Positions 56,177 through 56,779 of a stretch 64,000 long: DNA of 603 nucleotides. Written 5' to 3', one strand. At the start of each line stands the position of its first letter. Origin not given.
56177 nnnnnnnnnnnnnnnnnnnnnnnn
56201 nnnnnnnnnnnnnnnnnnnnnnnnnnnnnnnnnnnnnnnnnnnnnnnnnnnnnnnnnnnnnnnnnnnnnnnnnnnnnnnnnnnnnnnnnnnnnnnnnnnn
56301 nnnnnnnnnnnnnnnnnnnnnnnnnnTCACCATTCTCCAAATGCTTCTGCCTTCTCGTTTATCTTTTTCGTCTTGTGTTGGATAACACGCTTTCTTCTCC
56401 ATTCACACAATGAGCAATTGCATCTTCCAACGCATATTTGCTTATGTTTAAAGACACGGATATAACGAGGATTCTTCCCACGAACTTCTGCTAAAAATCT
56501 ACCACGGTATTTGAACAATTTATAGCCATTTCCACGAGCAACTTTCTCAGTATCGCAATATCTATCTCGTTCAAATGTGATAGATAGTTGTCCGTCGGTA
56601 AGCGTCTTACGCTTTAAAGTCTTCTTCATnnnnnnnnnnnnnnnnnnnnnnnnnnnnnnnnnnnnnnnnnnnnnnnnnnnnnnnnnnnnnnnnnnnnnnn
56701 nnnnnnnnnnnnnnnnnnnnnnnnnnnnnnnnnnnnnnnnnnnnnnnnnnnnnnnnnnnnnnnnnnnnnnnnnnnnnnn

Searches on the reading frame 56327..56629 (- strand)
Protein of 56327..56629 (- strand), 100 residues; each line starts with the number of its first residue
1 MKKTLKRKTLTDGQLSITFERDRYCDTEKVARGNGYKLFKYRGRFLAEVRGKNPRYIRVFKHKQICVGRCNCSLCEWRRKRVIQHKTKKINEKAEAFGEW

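Call 12: search_protein_families(library=pfam, proteins=[window:56327-56629:-], max_evalue=0.01)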
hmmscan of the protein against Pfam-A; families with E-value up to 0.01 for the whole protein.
window:56327-56629:- (100 aa): 1 family
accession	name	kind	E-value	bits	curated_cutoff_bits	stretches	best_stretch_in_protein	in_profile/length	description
PF20600.3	ExoX-like_C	-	0.0008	19.2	26.5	1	40-58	5-23/30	Exodeoxyribonuclease X-like C-terminal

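Call 85: search_protein_families(library=phrogs, proteins=[window:56327-56629:-], max_evalue=0.01)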
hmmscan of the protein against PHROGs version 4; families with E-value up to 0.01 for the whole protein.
window:56327-56629:- (100 aa): 0 families
